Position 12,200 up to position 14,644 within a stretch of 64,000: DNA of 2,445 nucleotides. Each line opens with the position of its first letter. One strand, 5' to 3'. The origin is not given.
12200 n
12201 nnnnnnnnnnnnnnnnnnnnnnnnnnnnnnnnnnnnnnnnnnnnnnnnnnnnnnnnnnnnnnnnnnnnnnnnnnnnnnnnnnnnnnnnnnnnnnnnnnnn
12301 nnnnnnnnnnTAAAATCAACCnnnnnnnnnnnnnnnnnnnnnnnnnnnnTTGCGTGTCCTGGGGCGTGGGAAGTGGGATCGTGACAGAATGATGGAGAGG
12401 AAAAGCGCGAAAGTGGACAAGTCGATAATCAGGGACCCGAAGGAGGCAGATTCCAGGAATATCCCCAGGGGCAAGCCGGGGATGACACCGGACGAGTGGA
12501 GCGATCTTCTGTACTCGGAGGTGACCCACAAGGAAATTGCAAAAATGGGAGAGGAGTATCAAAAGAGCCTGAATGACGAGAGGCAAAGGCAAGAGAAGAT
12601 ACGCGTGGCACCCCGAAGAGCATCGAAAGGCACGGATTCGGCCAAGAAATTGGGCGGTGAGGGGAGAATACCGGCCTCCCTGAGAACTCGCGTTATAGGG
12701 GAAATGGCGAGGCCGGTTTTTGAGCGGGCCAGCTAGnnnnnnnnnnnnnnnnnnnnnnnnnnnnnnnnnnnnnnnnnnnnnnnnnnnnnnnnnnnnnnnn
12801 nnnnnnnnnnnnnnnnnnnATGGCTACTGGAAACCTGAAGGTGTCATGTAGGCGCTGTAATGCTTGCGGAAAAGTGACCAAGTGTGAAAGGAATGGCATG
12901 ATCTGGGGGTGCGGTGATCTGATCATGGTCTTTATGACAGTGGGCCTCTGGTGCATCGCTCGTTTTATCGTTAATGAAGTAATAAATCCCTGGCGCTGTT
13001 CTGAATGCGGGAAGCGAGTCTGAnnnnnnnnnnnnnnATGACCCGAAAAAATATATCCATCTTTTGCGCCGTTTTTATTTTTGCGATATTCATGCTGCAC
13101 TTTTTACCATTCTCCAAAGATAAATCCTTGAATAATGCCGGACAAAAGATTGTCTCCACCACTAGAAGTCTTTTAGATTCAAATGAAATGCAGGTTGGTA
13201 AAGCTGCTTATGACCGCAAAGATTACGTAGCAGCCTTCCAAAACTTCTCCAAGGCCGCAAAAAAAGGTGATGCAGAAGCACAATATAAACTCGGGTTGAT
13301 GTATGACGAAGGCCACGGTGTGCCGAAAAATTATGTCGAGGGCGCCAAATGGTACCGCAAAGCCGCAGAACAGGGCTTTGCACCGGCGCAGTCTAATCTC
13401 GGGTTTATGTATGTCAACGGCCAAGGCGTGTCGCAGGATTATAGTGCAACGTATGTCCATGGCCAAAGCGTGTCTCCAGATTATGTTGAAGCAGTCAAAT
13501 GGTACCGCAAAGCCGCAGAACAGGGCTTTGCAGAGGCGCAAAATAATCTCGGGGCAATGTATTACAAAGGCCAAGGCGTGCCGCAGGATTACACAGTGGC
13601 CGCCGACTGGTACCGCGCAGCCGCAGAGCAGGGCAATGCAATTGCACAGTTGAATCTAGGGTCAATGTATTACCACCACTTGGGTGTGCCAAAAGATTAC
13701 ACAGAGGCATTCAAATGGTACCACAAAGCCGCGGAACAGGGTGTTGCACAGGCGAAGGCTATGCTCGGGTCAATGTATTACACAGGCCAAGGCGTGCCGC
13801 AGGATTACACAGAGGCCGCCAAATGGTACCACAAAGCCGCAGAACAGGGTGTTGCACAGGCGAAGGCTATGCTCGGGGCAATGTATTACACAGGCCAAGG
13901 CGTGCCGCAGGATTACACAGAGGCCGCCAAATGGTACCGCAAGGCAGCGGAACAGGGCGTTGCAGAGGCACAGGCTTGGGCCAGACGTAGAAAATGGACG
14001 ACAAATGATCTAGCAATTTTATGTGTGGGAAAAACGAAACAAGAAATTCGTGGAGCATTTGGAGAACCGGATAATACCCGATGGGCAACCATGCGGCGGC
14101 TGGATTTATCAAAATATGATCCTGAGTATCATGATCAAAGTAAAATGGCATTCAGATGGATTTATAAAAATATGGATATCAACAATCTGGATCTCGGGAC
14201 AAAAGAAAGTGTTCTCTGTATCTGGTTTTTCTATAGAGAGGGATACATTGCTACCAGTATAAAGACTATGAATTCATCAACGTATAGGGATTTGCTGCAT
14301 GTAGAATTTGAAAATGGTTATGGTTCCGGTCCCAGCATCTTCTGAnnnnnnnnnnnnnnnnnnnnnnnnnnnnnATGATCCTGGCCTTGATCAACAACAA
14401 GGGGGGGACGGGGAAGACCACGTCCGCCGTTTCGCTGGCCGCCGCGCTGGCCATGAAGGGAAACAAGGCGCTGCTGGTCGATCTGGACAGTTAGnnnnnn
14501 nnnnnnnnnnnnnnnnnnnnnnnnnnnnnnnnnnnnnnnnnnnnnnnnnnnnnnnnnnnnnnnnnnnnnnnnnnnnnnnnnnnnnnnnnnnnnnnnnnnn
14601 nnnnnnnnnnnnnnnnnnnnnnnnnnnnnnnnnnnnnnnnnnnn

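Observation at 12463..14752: ~225-bp dispersed repeat pair flanking a zinc-ribbon + Sel1-repeat gene pair; second copy truncates a parA-like gene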

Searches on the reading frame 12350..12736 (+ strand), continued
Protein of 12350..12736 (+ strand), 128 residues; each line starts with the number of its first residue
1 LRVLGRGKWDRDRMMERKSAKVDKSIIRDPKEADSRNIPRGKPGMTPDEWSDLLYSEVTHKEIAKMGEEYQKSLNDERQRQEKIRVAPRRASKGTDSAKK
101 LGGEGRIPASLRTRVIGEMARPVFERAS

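Call 84: predict_structure(alignment_id=A3)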
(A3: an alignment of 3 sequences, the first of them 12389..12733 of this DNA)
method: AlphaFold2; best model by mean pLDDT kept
length: 115 residues; sequences in the alignment: 3
mean_pLDDT: 62.8   pTM: 0.25
mean pLDDT of the five models: 62.8, 60.1, 58.0, 57.8, 57.7
residues with pLDDT >= 90: 0; 70-90: 38; 50-70: 47; < 50: 30
segments of 3 or more residues with pLDDT < 50: 80-92, 100-115
pLDDT, mean of each block of 10 residues (from residue 1): 63 62 65 80 70 84 79 54 45 52 46 41
secondary structure, 60 per line:
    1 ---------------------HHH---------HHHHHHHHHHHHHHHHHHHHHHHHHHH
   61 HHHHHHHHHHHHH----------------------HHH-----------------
elements in order: H34-73
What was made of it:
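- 12389..12736 (+): Intact small gene, 115 aa (GenBank hypothetical protein NTX71_11490). It has a conserved core '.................', one predicted long helix and a basic, disordered tail. AlphaFold gives helix 34-73 with mean pLDDT 62.8 (call 84).
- Tried and rejected: There was no fold to search (call 84).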

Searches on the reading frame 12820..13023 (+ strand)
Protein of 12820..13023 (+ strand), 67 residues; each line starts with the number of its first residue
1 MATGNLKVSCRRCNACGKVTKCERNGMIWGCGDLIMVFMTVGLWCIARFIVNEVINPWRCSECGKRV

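Call 10: search_protein_families(library=pfam, proteins=[window:12820-13023:+], max_evalue=0.1)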
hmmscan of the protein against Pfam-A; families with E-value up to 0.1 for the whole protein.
window:12820-13023:+ (67 aa): 3 families
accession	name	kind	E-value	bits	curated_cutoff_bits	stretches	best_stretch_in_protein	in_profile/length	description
PF08114.16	PMP1_2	-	0.012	15.8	22.3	1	32-51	8-25/43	ATPase proteolipid family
PF24258.1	DUF7459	-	0.013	16.2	27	0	6-33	74-100/105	Domain of unknown function (DUF7459)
PF13465.12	zf-H2C2_2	-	0.017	15.9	40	0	56-66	13-23/26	Zinc-finger double domain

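Call 29: find_encoding_contigs(protein=window:12820-13023:+, flank=10000, max_places=10)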
Protein window:12820-13023:+ (67 aa): no gene with exactly this product is on record in the collection.

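Call 35: search_protein_families(library=phrogs, proteins=[window:12820-13023:+], max_evalue=0.1)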
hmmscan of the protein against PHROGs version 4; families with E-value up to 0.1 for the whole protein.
window:12820-13023:+ (67 aa): 0 families

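Call 70: search_protein_families(library=padloc, proteins=[window:12820-13023:+], max_evalue=0.01)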
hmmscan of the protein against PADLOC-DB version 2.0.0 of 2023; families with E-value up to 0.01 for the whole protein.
window:12820-13023:+ (67 aa): 0 families

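Call 71: search_protein_families(library=ncbifam, proteins=[window:12820-13023:+], max_evalue=0.01)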
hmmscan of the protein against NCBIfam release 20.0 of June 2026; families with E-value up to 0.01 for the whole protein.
window:12820-13023:+ (67 aa): 0 families

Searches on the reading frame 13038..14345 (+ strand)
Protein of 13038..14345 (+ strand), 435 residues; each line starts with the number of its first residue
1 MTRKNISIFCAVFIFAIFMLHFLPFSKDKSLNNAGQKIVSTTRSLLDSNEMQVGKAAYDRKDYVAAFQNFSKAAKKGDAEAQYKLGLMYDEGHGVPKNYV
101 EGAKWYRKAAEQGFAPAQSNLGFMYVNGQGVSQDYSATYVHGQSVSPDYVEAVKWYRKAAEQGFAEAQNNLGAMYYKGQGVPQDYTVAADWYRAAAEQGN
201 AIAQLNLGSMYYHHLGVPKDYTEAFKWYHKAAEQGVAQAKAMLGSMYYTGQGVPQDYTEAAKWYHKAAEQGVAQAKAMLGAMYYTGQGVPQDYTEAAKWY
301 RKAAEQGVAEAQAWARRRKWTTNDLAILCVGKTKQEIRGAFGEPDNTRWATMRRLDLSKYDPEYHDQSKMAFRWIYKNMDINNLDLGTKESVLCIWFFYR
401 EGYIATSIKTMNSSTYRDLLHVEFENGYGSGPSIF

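Call 10: search_protein_families(library=pfam, proteins=[window:13038-14345:+], max_evalue=0.1)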
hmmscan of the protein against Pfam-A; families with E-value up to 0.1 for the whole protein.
window:13038-14345:+ (435 aa): 4 families
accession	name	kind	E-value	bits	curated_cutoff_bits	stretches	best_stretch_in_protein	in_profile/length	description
PF08238.18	Sel1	-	2.7e-74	243.4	30.7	7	79-113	1-35/36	Sel1 repeat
PF13432.12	TPR_16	-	4.8e-07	30.5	32.7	1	184-234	12-60/65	Tetratricopeptide repeat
PF18433.6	DUF5610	-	4.5e-05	24.3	26.4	0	156-174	74-92/117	Domain of unknown function (DUF5610)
PF23310.1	TPR_27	-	0.023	14.8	27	0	60-88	42-70/110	Plant tetratrico peptide repeats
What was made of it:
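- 13038..14345 (+): Sel1-repeat protein: 7 repeats plus a low-GC C-terminal domain. Pfam Sel1 2.7e-74 (call 10).
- Checked: The copies bracket a 67-aa Cys-rich membrane ORF (12820-13023) and a Sel1-repeat protein (13038-14345; Pfam Sel1 2.7e-74, 7 repeats) (call 10).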

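Call 24: find_encoding_contigs(protein=window:13038-14345:+, flank=10000, max_places=10)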
Protein window:13038-14345:+ (435 aa): no gene with exactly this product is on record in the collection.

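Call 35: search_protein_families(library=phrogs, proteins=[window:13038-14345:+], max_evalue=0.1)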
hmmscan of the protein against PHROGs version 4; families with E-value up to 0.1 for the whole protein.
window:13038-14345:+ (435 aa): 3 families
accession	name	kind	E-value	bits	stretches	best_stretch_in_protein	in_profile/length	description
phrog_8741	-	unknown function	8.9e-91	305.9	3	136-261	117-242/380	-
phrog_35683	-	unknown function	5e-08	33.2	0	277-309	71-103/471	-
phrog_5084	-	unknown function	0.031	15.4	0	233-276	44-87/107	-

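Call 70: search_protein_families(library=padloc, proteins=[window:13038-14345:+], max_evalue=0.01)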
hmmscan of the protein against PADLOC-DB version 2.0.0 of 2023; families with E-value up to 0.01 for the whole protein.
window:13038-14345:+ (435 aa): 1 family
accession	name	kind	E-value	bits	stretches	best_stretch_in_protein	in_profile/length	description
PDLC00284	PtuA1|PtuA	-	9.2e-07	26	0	66-112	8-54/545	AAA ATPase domain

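Call 71: search_protein_families(library=ncbifam, proteins=[window:13038-14345:+], max_evalue=0.01)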
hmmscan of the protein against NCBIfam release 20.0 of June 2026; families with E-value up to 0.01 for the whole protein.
window:13038-14345:+ (435 aa): 4 families
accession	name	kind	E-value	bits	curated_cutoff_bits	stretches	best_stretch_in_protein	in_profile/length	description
NF033786.1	phenyl_MerG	equivalog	1.3e-41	143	350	3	68-179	54-159/217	phenylmercury resistance protein MerG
NF045484.1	TransRegExoR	equivalog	6.2e-22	78.1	450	4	53-191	49-187/267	exopolysaccharide production regulator ExoR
NF047621.1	FlgprotMotXVib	equivalog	5e-19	68.6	330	2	141-229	84-172/211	flagellar protein MotX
NF038194.1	AlgK_TPR_lipo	equivalog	4.3e-13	48.7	700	2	158-275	291-407/448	alginate biosynthesis TPR repeat lipoprotein AlgK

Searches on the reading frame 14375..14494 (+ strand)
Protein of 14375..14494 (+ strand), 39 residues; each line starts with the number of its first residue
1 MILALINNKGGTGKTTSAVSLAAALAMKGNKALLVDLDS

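Call 30: find_encoding_contigs(protein=window:14375-14494:+, flank=10000, max_places=10)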
Protein window:14375-14494:+ (39 aa): no gene with exactly this product is on record in the collection.
